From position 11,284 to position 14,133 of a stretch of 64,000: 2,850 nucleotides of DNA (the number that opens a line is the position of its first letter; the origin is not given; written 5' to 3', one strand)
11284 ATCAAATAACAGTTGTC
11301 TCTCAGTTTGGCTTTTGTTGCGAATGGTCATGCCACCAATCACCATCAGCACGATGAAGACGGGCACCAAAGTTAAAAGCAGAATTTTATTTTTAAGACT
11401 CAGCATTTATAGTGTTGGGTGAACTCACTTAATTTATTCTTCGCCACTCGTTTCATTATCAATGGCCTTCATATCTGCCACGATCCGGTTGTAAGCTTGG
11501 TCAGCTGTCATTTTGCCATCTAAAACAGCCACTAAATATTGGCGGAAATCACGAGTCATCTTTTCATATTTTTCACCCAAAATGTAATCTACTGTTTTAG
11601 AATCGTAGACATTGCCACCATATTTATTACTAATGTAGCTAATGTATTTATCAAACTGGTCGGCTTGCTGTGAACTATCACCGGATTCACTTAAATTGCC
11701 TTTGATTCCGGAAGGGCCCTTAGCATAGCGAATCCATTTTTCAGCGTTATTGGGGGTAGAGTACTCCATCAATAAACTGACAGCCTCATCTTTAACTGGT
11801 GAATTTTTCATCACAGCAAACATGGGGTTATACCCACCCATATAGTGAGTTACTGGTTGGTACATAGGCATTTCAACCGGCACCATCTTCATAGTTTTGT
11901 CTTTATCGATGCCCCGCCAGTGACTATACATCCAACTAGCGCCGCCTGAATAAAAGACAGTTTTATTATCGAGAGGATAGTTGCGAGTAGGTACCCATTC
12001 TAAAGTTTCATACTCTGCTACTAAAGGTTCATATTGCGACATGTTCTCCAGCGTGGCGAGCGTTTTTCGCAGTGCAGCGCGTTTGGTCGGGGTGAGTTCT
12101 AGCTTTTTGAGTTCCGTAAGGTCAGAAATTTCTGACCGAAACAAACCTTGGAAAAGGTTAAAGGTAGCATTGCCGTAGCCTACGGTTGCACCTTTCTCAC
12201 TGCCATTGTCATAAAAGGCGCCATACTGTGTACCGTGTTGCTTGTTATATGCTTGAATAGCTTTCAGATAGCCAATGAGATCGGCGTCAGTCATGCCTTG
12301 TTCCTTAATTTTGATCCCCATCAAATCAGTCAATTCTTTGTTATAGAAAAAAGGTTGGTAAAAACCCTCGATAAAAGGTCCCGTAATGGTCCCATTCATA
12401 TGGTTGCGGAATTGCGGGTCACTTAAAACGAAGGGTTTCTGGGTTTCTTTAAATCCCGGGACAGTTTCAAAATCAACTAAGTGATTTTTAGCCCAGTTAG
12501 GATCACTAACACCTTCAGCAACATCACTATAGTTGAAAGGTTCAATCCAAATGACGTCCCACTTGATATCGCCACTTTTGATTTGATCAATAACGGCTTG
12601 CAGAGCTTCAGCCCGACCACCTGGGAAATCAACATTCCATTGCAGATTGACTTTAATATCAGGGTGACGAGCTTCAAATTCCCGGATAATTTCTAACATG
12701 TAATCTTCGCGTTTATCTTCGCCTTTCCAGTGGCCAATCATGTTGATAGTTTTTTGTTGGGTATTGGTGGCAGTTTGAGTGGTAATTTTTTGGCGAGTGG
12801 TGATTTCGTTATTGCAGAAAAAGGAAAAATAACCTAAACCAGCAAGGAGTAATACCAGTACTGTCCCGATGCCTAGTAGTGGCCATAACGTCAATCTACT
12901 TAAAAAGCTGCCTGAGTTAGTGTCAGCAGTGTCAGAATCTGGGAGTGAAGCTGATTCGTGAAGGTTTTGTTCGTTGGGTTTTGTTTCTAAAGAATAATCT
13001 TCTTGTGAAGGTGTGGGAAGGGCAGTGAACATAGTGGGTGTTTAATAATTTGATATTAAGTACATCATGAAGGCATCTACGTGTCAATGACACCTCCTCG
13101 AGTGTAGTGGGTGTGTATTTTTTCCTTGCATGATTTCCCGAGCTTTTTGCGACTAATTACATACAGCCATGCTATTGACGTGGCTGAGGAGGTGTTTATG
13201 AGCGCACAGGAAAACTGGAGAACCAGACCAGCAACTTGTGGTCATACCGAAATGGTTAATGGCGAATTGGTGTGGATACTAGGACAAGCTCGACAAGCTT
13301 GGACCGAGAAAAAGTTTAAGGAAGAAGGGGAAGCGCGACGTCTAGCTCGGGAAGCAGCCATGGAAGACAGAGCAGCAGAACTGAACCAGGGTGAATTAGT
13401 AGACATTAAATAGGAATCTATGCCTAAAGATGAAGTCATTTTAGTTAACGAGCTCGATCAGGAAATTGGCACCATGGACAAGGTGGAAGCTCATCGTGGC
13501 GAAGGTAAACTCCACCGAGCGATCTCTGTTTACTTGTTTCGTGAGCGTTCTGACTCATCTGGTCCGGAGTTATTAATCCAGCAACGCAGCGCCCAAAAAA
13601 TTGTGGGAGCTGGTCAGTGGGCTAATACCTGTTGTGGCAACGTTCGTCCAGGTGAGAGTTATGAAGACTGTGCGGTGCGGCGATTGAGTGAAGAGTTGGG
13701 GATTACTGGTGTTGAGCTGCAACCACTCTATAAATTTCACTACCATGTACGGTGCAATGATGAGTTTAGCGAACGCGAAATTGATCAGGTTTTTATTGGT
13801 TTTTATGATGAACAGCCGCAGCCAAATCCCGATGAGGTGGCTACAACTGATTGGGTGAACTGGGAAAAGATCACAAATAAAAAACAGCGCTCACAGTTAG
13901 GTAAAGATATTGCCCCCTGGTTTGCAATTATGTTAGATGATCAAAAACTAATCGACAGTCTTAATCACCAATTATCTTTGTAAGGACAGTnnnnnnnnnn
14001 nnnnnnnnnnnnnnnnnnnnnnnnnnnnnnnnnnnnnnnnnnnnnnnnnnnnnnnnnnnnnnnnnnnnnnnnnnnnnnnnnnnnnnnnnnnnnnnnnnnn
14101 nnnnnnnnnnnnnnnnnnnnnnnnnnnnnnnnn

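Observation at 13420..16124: Isoprenoid mini-cluster: type-1 IPP isomerase, NUDIX-like protein, isopentenyl phosphate kinase and UppS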

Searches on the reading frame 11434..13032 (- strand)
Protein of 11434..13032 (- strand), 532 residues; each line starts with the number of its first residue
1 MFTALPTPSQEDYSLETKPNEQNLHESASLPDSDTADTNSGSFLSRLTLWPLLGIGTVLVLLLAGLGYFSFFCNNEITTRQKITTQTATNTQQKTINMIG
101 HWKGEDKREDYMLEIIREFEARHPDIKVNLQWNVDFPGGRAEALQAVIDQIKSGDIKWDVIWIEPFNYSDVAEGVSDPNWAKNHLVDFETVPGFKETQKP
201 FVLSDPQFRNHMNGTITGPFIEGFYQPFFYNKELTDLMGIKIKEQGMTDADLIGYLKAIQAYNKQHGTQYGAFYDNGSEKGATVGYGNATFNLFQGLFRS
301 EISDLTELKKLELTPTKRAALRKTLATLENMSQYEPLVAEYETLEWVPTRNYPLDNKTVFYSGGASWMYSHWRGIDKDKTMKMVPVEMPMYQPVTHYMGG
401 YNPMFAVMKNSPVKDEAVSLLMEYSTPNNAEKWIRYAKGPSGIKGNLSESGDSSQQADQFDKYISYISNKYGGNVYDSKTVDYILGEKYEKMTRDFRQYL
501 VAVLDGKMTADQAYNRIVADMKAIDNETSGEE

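Call 44: search_protein_families(library=pfam, proteins=[window:11434-13032:-], max_evalue=0.001)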
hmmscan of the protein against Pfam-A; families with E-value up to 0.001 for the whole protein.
window:11434-13032:- (532 aa): 1 family
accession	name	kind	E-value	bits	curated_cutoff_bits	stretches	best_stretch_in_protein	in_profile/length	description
PF01547.30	SBP_bac_1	-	5.3e-07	30.4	26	1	109-440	5-303/307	Bacterial extracellular solute-binding protein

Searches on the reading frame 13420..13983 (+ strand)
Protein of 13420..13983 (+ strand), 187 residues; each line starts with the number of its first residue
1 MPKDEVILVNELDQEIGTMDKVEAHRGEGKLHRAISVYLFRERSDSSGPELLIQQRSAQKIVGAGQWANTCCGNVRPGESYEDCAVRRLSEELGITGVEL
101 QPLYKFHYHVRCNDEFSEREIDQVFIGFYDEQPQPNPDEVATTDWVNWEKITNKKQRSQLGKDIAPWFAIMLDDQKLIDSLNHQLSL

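Call 3: search_protein_families(library=pfam, proteins=[window:13420-13983:+], max_evalue=0.1)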
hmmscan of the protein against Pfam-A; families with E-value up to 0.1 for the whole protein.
window:13420-13983:+ (187 aa): 2 families
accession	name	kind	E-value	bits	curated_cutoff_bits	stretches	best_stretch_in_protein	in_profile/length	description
PF00293.34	NUDIX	-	2.3e-21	76.6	21.1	1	31-168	2-134/134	NUDIX domain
PF14815.12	NUDIX_4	-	0.015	15.6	35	1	50-126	11-75/113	NUDIX domain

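Call 4: search_protein_families(library=ncbifam, proteins=[window:13420-13983:+], max_evalue=0.1)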
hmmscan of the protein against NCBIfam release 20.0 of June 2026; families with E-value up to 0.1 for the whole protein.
window:13420-13983:+ (187 aa): 14 families
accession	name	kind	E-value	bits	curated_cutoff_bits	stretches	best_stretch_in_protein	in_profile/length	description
NF002995.0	PRK03759.1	equivalog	2e-42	144.9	127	1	2-179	5-176/185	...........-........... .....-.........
TIGR02150.1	IPP_isom_1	equivalog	7.2e-34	116.9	105.8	1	6-171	1-158/159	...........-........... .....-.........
NF041653.1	Nud_hyd_Meth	equivalog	1.6e-08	34.6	300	1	9-152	5-139/170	Nudix hydrolase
NF011922.0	PRK15393.1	equivalog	1.6e-08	34.4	152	1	8-154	15-150/182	NUDIX hydrolase YfcD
NF006530.0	PRK08999.1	equivalog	5.8e-06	25.6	245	1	49-153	18-114/315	Nudix family hydrolase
TIGR00586.1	mutt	equivalog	7.2e-06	26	97.9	1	50-153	18-113/129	8-oxo-dGTP diphosphatase MutT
NF008044.0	PRK10776.1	equivalog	7.3e-06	25.9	148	1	49-153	16-112/130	8-oxo-dGTP diphosphatase MutT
NF007834.0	PRK10546.1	equivalog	0.00057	19.7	156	1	50-97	16-61/135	pyrimidine (deoxy)nucleoside triphosphate diphosphatase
NF012016.0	PRK15472.1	equivalog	0.0021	17.8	95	1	52-96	18-61/141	nucleoside triphosphatase NudI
TIGR00052.1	TIGR00052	subfamily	0.0038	16.8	79.55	1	31-107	82-121/188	nudix-type nucleoside diphosphatase, YffH/AdpP family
NF041652.1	Nud_hyd_Dein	equivalog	0.018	15.2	200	1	50-96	27-73/152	Nudix hydrolase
NF001299.0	PRK00241.1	equivalog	0.038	13.5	158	1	70-96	163-189/263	NAD(+) diphosphatase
NF001938.0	PRK00714.1-5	equivalog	0.044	13.1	116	1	62-100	41-79/172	RNA pyrophosphohydrolase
NF008736.0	PRK11762.1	equivalog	0.057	12.9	169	1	73-108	81-116/186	ADP compounds hydrolase NudE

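Call 49: search_solved_structures(query=window:13420-13983:+, max_evalue=0.001, show_alignments=2)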
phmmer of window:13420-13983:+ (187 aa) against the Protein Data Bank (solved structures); distinct sequences matched with E-value up to 0.001: 17.
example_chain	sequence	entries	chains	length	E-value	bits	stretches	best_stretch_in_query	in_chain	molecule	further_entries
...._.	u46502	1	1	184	1.1e-19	74.3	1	2-178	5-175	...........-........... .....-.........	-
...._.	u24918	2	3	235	1e-16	64.6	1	6-183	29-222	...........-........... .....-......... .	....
1i9a_A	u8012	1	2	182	1.1e-16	64.5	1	3-153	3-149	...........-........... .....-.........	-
1nfs_A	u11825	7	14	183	1.1e-16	64.5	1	3-153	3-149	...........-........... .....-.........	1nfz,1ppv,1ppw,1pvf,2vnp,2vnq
1x84_A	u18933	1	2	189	1.2e-16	64.4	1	3-153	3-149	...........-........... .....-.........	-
1hzt_A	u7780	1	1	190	1.2e-16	64.3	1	3-153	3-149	ISOPENTENYL DIPHOSPHATE DELTA-ISOMERASE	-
2icj_A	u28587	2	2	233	1.4e-16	64.2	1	6-183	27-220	Isopentenyl-diphosphate delta isomerase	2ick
2b2k_A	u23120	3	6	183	2.9e-16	63.1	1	3-153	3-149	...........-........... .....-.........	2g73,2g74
1x83_A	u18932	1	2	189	3.2e-16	63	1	3-153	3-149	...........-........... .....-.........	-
1r67_A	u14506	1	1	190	5.6e-16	62.2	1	3-153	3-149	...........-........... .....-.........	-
1ow2_A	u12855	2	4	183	2e-15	60.4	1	3-153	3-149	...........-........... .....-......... | ISOPENTENYL DIPHOSPHATE DELTA-ISOMERASE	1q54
1hx3_A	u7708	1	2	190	2.3e-15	60.2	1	3-153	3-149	ISOPENTENYL DIPHOSPHATE DELTA-ISOMERASE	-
2pny_A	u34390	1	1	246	2e-09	40.9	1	5-170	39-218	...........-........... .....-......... 2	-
5otn_A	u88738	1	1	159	0.00011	25.3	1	60-178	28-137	Nudix (Nucleoside diphosphate linked moiety X)-type motif 1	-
5hzx_A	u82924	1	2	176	0.00015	24.9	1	60-178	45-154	Nudix (Nucleoside diphosphate linked moiety X)-type motif 1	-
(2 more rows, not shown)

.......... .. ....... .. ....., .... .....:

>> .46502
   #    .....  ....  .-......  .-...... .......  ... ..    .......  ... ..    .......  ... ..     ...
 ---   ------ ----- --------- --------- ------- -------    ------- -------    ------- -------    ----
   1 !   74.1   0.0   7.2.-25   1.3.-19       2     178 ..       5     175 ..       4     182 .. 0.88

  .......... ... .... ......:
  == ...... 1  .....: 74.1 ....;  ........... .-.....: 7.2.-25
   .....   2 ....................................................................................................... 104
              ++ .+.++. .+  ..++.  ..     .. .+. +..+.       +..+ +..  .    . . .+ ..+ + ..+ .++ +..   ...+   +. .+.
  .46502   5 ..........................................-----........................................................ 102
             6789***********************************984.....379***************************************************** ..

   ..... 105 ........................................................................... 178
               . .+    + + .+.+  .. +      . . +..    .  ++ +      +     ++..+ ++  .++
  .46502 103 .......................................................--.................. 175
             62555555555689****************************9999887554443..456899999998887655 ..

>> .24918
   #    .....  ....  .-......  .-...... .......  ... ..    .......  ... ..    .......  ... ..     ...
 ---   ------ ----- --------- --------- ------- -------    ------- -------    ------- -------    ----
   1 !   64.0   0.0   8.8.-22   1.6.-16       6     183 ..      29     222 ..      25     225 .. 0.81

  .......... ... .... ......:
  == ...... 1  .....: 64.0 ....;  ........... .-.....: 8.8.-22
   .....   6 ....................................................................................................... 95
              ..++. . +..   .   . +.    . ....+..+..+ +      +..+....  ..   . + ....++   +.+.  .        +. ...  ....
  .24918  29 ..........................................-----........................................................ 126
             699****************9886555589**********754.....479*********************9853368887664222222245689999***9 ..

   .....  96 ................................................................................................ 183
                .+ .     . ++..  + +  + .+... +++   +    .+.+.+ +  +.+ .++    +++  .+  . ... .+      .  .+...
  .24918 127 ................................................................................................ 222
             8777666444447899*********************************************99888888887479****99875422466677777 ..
